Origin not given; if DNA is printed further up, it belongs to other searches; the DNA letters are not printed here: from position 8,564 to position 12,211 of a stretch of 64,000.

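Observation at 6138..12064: Translationally coupled SNF2 helicase and type IIG/PglX-like m6A methyltransferase with no recognisable nuclease or partner genes (minimal DISARM-like or split type-ISP-like module?)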

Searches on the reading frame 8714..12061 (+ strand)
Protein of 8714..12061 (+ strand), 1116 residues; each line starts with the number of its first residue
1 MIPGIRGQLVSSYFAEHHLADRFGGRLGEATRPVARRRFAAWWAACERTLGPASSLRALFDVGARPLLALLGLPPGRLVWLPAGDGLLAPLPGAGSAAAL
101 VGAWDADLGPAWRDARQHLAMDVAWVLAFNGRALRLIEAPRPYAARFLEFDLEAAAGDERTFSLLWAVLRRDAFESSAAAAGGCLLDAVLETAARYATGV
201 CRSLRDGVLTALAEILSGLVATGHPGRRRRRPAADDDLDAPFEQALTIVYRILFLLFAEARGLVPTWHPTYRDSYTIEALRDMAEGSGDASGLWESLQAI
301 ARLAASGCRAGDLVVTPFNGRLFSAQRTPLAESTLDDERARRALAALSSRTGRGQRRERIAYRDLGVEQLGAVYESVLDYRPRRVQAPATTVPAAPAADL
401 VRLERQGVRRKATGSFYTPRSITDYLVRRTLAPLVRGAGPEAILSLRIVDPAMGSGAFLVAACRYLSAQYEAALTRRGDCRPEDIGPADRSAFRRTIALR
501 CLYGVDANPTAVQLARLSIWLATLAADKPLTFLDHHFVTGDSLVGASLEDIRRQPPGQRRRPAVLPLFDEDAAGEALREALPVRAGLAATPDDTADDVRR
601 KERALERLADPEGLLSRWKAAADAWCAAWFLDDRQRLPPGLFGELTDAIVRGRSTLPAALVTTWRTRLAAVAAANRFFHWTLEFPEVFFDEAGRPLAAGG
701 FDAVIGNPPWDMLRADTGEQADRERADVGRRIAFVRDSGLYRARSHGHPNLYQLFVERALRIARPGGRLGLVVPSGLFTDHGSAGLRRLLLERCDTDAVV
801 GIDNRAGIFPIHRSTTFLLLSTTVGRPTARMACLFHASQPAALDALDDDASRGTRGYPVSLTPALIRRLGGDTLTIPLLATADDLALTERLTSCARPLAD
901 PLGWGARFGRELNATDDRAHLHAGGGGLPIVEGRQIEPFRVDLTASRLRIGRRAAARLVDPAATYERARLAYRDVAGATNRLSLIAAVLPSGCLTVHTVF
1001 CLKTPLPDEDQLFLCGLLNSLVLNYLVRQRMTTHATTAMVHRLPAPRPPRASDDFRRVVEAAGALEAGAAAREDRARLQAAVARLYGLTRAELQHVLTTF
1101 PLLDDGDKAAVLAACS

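Call 6: search_protein_families(library=pfam, proteins=[window:8714-12061:+], max_evalue=0.01)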
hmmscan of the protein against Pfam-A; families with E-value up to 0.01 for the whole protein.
window:8714-12061:+ (1116 aa): 4 families
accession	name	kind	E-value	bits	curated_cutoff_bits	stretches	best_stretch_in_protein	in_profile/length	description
PF07669.17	Eco57I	-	7.7e-23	81.9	25.3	1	501-809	2-171/171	Eco57I restriction-modification methylase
PF02384.22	N6_Mtase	-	3.7e-13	49.9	20.4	1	410-523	22-101/311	N-6 DNA Methylase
PF20473.4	MmeI_Mtase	-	1e-08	35.1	27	1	443-528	18-91/259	MmeI, DNA-methyltransferase domain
PF01170.24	UPF0020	-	0.0079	16.4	22.3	0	446-517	30-94/197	RMKL-like, methyltransferase domain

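Call 7: search_protein_families(library=padloc, proteins=[window:8714-12061:+], max_evalue=0.01)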
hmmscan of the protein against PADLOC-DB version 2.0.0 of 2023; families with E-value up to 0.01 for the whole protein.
window:8714-12061:+ (1116 aa): 66 families (the best 25 are shown)
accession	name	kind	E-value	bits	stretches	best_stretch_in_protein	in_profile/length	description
PDLC02643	DrmMI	-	3.7e-104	347.7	2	406-775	548-934/1347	DrmMI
PDLC02638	DrmMI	-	2.2e-72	242.5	2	406-711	547-882/935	DrmMI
PDLC03622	REase_MTase_IIG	-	6.2e-50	167.6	5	748-828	962-1042/1524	Type IIG restriction enzyme-methyltransferase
PDLC02639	DrmMI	-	1.6e-45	153.7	2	399-549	237-390/803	DrmMI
PDLC03620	REase_MTase_IIG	-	6.3e-41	138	4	489-714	669-868/1378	Type IIG restriction enzyme-methyltransferase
PDLC03613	REase_MTase_IIG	-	1.6e-39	133.4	5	744-1049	823-1153/1250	Type IIG restriction enzyme-methyltransferase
PDLC03611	REase_MTase_IIG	-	2e-39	132.9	3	407-547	510-655/1532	Type IIG restriction enzyme-methyltransferase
PDLC02644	DrmMI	-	3.8e-39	132.3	2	405-592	57-274/988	DrmMI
PDLC03618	REase_MTase_IIG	-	1.3e-38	130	2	406-772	542-927/1429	Type IIG restriction enzyme-methyltransferase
PDLC02645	DrmMI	-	6.4e-37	125.2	3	493-547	660-714/772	DrmMI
PDLC03629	REase_MTase_IIG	-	1.4e-29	100.6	2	445-550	435-540/1182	Type IIG restriction enzyme-methyltransferase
PDLC03614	REase_MTase_IIG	-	2.3e-26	89.7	3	436-549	566-684/1584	Type IIG restriction enzyme-methyltransferase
PDLC02646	DrmMI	-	2.9e-23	79.9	2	479-546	30-98/792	DrmMI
PDLC03604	REase_MTase_IIG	-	1.9e-20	70.5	2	402-528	346-477/1011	Type IIG restriction enzyme-methyltransferase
PDLC03338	MTase_II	-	7.7e-18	62.5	2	698-810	243-337/604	Type II methyltransferase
PDLC03365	MTase_II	-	1.4e-14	51.8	2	906-1112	359-563/578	Type II methyltransferase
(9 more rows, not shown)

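Call 8: search_protein_families(library=ncbifam, proteins=[window:8714-12061:+], max_evalue=0.01)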
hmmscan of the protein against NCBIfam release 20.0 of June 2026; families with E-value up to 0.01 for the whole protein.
window:8714-12061:+ (1116 aa): 5 families
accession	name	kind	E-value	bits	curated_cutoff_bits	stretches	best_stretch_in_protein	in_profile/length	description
TIGR02987.1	met_A_Alw26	exception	2.6e-23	82.5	353.5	2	700-1112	112-517/523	Alw26I/Eco31I/Esp3I family type II restriction adenine-specific DNA-methyltransferase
NF047738.1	antiphage_MADS2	equivalog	1e-15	57.1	720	2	681-802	420-544/654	methylation-associated defense system DNA methyltransferase MAD2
NF033455.1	BREX_6_MTaseX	exception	1.3e-12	46.1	900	1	425-523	309-400/1319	BREX-6 system adenine-specific DNA-methyltransferase PglX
NF033451.1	BREX_2_MTaseX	equivalog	1.3e-11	43.1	400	1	410-547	192-319/1185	BREX-2 system adenine-specific DNA-methyltransferase PglX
NF033452.1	BREX_1_MTaseX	exception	3e-08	32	500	1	445-525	314-381/1210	BREX-1 system adenine-specific DNA-methyltransferase PglX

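Call 14: find_homologous_proteins(query=window:8714-12061:+)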
Query window:8714-12061:+ (1116 aa): 3703 proteins with E <= 0.001 among 8000 candidates; the best 120 are listed.
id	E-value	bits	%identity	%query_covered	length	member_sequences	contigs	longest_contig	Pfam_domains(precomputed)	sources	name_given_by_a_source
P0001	0.0e+0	2467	100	100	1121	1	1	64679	PF02384.23,PF07669.18,PF20473.5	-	-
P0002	0.0e+0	1553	75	87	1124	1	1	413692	PF02384.23,PF07669.18,PF20473.5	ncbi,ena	-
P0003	0.0e+0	1545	65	100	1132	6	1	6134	PF02384.23,PF07669.18,PF20473.5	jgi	-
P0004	0.0e+0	1425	62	99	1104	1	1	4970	PF02384.23,PF07669.18,PF20473.5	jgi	jgi:hypothetical protein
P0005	0.0e+0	1401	62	100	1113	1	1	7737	PF02384.23,PF07669.18,PF20473.5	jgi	jgi:hypothetical protein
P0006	0.0e+0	1399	61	100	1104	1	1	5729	PF02384.23,PF07669.18,PF20473.5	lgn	-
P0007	0.0e+0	1368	61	100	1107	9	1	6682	PF02384.23,PF07669.18,PF20473.5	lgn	-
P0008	0.0e+0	1245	55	100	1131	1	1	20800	PF02384.23,PF07669.18,PF20473.5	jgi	jgi:hypothetical protein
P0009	0.0e+0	1227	55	99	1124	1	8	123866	PF02384.23,PF07669.18,PF20473.5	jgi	jgi:hypothetical protein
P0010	0.0e+0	1224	54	100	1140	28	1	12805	PF02384.23,PF07669.18,PF20473.5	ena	-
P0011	0.0e+0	1222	55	100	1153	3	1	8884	PF02384.23,PF07669.18,PF20473.5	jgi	jgi:hypothetical protein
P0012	0.0e+0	1219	55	100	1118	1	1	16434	PF02384.23,PF07669.18,PF20473.5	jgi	jgi:hypothetical protein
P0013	0.0e+0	1219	54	100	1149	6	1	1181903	PF02384.23,PF07669.18,PF20473.5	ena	-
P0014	0.0e+0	1217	55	100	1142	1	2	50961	PF02384.23,PF07669.18,PF20473.5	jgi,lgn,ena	jgi:hypothetical protein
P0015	0.0e+0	1205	55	100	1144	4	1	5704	PF02384.23,PF07669.18,PF20473.5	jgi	jgi:hypothetical protein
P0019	0.0e+0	1186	54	100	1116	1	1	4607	PF02384.23,PF07669.18,PF20473.5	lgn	-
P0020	0.0e+0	1184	53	100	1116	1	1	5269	PF02384.23,PF07669.18,PF20473.5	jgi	jgi:Eco57I restriction-modification methylase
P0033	0.0e+0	1158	53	100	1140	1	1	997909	PF02384.23,PF07669.18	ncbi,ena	-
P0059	0.0e+0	1144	53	100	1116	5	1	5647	PF02384.23,PF07669.18,PF20473.5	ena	-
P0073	0.0e+0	1139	53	100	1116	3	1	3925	PF02384.23,PF07669.18,PF20473.5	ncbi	-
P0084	0.0e+0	1136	53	100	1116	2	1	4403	PF02384.23,PF07669.18,PF20473.5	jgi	jgi:hypothetical protein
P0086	0.0e+0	1135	53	100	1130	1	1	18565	PF02384.23,PF07669.18,PF20473.5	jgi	jgi:Eco57I restriction-modification methylase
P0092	0.0e+0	1134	53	100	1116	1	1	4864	PF02384.23,PF07669.18,PF20473.5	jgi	jgi:hypothetical protein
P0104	0.0e+0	1131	53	99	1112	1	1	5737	PF02384.23,PF07669.18,PF20473.5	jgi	jgi:hypothetical protein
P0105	0.0e+0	1130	54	99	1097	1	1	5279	PF02384.23,PF07669.18,PF20473.5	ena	-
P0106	0.0e+0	1130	52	100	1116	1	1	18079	PF02384.23,PF07669.18,PF20473.5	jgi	jgi:hypothetical protein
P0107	0.0e+0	1130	51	100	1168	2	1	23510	PF02384.23,PF07669.18,PF20473.5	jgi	jgi:hypothetical protein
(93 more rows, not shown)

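Call 15: find_encoding_contigs(protein=P0002, flank=10000, max_places=2)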
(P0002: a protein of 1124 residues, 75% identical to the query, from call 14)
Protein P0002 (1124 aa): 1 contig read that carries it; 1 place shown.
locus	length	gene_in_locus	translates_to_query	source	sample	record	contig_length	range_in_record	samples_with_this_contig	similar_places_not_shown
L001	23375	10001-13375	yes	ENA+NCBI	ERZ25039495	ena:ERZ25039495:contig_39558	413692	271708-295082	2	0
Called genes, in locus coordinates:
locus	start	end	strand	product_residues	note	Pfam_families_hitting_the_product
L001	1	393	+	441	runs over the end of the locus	PF04055:Radical_SAM, PF13353:Fer4_12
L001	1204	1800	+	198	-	PF00496:SBP_bac_5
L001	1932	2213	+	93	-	-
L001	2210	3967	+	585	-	PF02743:dCache_1, PF17201:Cache_3-Cache_2 (faint), PF00672:HAMP, PF02518:HATPase_c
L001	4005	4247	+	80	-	-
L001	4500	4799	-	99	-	PF00216:Bac_DNA_binding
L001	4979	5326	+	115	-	PF01227:GTP_cyclohydroI (weak), PF14489:QueF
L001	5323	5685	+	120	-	PF01713:Smr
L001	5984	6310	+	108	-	-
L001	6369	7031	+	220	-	PF13505:OMP_b-brl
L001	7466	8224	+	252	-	PF00176:SNF2-rel_dom (weak)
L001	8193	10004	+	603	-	PF00271:Helicase_C, PF13871:Helicase_C_4 (weak)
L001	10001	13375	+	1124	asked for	PF02384:N6_Mtase, PF20473:MmeI_Mtase, PF07669:Eco57I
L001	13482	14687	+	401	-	PF00037:Fer4 (faint), PF12838:Fer4_7 (faint), PF13247:Fer4_11, PF25160:LdpA_Fe-S-bd (weak)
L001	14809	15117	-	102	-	PF07843:DUF1634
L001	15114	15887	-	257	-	PF01925:TauE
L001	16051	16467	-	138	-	PF07843:DUF1634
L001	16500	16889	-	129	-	PF01925:TauE (weak)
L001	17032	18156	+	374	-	PF00581:Rhodanese, PF00753:Lactamase_B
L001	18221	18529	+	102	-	-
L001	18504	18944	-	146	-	PF15956:DUF4760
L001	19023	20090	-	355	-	PF24827:AstE_AspA_cat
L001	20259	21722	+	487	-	PF00171:Aldedh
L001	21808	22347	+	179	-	PF05163:DinB, PF12867:DinB_2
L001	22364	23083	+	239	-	PF09365:DUF2461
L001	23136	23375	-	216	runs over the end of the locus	PF00795:CN_hydrolase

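Call 16: find_encoding_contigs(protein=P0013, flank=10000, max_places=2)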
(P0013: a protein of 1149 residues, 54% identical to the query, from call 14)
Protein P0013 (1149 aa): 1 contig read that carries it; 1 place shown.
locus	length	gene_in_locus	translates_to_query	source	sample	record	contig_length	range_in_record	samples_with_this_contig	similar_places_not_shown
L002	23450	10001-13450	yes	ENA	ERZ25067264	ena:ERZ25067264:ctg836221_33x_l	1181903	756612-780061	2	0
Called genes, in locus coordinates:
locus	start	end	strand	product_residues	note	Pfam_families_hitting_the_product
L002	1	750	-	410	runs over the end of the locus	PF00364:Biotin_lipoyl, PF02817:E3_binding, PF00198:2-oxoacid_dh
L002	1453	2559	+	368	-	PF00158:Sigma54_activat, PF14532:Sigma54_activ_2, PF07728:AAA_5 (weak), PF25601:AAA_lid_14, PF02954:HTH_8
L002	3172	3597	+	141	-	PF02518:HATPase_c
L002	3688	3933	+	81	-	-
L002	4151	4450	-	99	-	PF00216:Bac_DNA_binding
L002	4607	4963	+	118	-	PF01227:GTP_cyclohydroI (weak), PF14489:QueF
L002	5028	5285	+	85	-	PF01713:Smr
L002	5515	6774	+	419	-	PF00176:SNF2-rel_dom, PF00270:DEAD (weak), PF04851:ResIII (weak)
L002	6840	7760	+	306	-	PF00271:Helicase_C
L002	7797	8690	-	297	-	PF13276:HTH_21, PF00665:rve, PF13683:rve_3 (weak)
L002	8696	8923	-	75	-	PF01527:HTH_Tnp_1 (weak)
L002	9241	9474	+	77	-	-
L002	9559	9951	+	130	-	PF05635:23S_rRNA_IVP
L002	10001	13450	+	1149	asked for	PF02384:N6_Mtase (weak), PF20473:MmeI_Mtase (weak), PF07669:Eco57I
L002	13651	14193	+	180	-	PF05163:DinB, PF12867:DinB_2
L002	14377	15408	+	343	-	PF00586:AIRS, PF02769:AIRS_C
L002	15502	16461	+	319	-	PF13487:HD_5, PF01966:HD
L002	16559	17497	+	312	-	PF13485:Peptidase_MA_2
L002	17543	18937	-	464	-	PF00753:Lactamase_B, PF00581:Rhodanese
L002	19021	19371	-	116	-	PF02313:Fumarate_red_D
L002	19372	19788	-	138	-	PF02300:Fumarate_red_C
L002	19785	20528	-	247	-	PF13085:Fer2_3, PF13187:Fer4_9 (faint), PF13183:Fer4_8, PF13237:Fer4_10, PF12838:Fer4_7 (weak), PF13484:Fer4_16 (weak), PF13534:Fer4_17 (weak)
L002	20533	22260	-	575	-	PF00890:FAD_binding_2, PF07992:Pyr_redox_2 (faint), PF02910:Succ_DH_flav_C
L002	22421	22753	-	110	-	PF08669:GCV_T_C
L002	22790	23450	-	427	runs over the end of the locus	PF00872:Transposase_mut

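Call 17: find_encoding_contigs(protein=P0033, flank=10000, max_places=2)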
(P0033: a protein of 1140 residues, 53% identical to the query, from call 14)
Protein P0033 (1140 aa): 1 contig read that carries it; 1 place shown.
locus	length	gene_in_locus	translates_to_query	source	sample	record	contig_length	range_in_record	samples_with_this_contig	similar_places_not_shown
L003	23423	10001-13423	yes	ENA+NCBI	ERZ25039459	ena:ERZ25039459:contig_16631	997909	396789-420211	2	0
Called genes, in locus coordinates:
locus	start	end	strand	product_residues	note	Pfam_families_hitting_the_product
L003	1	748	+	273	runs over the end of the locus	-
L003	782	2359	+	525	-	PF07719:TPR_2 (faint), PF13432:TPR_16 (faint), PF14559:TPR_19 (faint), PF13174:TPR_6 (weak), PF13646:HEAT_2 (weak)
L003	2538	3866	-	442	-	PF01244:Peptidase_M19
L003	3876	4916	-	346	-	PF00155:Aminotran_1_2, PF01212:Beta_elim_lyase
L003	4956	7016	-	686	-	PF00930:DPPIV_N (faint), PF26550:Tricorn_2nd, PF25174:Beta-prop_THOC3 (faint), PF07676:PD40, PF26549:Tricorn_N, PF05448:AXE1 (faint), PF00326:Peptidase_S9, PF20434:BD-FAE (weak), +3 more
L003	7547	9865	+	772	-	PF04851:ResIII (weak), PF00176:SNF2-rel_dom, PF00270:DEAD (weak), PF00271:Helicase_C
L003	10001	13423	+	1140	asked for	PF02384:N6_Mtase (weak), PF07669:Eco57I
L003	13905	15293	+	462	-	PF01120:Alpha_L_fucos, PF14871:GHL6 (faint)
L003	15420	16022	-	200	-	PF05685:Uma2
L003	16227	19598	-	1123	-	PF14683:CBM-like, PF01074:Glyco_hydro_38N, PF17677:Glyco_hydro38C2 (weak)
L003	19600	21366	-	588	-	-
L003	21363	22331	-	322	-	PF01869:BcrAD_BadFG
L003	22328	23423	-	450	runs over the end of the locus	PF00083:Sugar_tr, PF07690:MFS_1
